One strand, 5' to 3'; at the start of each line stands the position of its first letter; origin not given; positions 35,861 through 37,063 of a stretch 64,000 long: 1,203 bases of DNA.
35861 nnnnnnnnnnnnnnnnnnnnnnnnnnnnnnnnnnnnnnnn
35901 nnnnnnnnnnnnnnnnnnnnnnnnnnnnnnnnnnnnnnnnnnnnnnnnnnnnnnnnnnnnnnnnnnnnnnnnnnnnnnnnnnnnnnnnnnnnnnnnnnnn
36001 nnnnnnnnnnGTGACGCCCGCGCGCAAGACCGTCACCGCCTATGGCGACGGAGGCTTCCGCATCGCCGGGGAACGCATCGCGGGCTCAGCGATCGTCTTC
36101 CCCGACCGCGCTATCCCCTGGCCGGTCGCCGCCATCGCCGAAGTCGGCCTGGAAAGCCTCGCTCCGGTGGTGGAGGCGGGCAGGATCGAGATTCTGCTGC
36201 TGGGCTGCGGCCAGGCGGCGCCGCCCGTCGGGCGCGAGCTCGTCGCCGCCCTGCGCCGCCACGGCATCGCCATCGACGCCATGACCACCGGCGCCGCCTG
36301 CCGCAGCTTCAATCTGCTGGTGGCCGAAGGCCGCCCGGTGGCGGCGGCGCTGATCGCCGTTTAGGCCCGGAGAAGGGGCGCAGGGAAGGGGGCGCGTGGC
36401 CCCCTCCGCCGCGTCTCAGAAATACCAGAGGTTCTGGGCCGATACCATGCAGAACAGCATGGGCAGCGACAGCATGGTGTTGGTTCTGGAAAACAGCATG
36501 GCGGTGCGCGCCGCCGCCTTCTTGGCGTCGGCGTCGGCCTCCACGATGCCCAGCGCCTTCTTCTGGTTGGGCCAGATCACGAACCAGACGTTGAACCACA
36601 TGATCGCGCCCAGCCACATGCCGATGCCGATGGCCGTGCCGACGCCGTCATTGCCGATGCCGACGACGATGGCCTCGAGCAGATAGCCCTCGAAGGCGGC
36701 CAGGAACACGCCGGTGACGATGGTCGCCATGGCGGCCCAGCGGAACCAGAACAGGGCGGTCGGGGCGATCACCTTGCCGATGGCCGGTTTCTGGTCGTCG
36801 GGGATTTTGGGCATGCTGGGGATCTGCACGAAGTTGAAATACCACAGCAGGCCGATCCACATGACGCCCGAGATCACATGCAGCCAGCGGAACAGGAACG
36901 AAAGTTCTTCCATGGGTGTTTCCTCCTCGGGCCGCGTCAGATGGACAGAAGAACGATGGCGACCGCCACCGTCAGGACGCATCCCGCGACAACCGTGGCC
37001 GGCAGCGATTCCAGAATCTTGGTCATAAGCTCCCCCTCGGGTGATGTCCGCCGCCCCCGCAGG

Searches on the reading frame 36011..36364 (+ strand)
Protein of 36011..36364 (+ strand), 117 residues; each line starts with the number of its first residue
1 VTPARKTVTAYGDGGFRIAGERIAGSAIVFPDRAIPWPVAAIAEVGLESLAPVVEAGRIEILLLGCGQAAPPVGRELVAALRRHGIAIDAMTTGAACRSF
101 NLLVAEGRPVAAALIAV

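Call 40: search_protein_families(library=pfam, proteins=[window:36011-36364:+], max_evalue=0.00001)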
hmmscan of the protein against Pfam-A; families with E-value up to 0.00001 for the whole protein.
window:36011-36364:+ (117 aa): 1 family
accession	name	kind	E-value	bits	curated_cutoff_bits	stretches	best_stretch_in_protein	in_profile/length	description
PF04430.19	DUF498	-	3.3e-31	108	33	1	8-115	1-109/109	Protein of unknown function (DUF498/DUF598)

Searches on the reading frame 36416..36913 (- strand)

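Call 40: search_protein_families(library=pfam, proteins=[window:36416-36913:-], max_evalue=0.00001)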
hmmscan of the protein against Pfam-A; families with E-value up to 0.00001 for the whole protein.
window:36416-36913:- (165 aa): 1 family
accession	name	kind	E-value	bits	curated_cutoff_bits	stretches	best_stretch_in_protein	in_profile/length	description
PF06181.16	Urate_ox_N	-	1.3e-19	71.1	26.9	1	93-159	172-238/295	Urate oxidase N-terminal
